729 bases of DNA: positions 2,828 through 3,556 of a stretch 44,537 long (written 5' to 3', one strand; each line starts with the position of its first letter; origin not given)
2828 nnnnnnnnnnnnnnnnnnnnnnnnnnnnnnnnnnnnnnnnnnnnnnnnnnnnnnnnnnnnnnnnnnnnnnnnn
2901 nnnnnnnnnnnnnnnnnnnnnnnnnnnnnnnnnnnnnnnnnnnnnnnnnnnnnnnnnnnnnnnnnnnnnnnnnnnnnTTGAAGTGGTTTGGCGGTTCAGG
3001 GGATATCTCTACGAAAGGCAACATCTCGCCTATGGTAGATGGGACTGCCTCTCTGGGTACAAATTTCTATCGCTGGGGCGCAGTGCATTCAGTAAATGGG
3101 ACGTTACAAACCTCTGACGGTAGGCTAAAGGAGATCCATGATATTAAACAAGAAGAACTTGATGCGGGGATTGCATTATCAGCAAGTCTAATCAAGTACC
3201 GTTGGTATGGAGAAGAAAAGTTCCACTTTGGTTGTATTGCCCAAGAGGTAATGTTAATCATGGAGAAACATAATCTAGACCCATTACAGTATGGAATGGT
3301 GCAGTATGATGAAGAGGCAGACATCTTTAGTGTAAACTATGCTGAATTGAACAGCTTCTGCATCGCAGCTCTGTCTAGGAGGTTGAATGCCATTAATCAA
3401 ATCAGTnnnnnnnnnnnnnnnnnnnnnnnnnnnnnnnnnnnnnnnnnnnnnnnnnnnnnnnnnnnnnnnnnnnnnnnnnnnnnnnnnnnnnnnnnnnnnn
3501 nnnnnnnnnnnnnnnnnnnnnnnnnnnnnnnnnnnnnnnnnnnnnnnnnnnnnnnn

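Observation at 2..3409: Tandem tailspike genes, both ending in autoproteolytic chaperone domains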

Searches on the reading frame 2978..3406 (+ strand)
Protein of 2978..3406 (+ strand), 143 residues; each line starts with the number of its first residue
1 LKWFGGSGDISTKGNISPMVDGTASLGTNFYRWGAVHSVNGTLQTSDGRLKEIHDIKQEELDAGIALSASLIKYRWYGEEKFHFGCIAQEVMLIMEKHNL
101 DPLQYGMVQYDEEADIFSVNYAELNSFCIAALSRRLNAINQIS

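Call 48: search_solved_structures(query=window:2978-3406:+, max_evalue=0.01, show_alignments=5)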
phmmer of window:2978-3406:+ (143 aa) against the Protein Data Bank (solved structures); distinct sequences matched with E-value up to 0.01: 4.
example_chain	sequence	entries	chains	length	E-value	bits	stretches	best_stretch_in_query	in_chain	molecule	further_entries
7y5s_A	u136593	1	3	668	3.6e-13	52.9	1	12-119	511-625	phage tail fiber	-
4uw8_A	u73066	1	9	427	7.8e-11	45.4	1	11-113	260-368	L-SHAPED TAIL FIBER PROTEIN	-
6eu4_A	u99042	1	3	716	2.6e-08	37.2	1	16-138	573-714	Tail spike protein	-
3gud_A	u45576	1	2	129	8.8e-05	25.8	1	78-113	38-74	Neck appendage protein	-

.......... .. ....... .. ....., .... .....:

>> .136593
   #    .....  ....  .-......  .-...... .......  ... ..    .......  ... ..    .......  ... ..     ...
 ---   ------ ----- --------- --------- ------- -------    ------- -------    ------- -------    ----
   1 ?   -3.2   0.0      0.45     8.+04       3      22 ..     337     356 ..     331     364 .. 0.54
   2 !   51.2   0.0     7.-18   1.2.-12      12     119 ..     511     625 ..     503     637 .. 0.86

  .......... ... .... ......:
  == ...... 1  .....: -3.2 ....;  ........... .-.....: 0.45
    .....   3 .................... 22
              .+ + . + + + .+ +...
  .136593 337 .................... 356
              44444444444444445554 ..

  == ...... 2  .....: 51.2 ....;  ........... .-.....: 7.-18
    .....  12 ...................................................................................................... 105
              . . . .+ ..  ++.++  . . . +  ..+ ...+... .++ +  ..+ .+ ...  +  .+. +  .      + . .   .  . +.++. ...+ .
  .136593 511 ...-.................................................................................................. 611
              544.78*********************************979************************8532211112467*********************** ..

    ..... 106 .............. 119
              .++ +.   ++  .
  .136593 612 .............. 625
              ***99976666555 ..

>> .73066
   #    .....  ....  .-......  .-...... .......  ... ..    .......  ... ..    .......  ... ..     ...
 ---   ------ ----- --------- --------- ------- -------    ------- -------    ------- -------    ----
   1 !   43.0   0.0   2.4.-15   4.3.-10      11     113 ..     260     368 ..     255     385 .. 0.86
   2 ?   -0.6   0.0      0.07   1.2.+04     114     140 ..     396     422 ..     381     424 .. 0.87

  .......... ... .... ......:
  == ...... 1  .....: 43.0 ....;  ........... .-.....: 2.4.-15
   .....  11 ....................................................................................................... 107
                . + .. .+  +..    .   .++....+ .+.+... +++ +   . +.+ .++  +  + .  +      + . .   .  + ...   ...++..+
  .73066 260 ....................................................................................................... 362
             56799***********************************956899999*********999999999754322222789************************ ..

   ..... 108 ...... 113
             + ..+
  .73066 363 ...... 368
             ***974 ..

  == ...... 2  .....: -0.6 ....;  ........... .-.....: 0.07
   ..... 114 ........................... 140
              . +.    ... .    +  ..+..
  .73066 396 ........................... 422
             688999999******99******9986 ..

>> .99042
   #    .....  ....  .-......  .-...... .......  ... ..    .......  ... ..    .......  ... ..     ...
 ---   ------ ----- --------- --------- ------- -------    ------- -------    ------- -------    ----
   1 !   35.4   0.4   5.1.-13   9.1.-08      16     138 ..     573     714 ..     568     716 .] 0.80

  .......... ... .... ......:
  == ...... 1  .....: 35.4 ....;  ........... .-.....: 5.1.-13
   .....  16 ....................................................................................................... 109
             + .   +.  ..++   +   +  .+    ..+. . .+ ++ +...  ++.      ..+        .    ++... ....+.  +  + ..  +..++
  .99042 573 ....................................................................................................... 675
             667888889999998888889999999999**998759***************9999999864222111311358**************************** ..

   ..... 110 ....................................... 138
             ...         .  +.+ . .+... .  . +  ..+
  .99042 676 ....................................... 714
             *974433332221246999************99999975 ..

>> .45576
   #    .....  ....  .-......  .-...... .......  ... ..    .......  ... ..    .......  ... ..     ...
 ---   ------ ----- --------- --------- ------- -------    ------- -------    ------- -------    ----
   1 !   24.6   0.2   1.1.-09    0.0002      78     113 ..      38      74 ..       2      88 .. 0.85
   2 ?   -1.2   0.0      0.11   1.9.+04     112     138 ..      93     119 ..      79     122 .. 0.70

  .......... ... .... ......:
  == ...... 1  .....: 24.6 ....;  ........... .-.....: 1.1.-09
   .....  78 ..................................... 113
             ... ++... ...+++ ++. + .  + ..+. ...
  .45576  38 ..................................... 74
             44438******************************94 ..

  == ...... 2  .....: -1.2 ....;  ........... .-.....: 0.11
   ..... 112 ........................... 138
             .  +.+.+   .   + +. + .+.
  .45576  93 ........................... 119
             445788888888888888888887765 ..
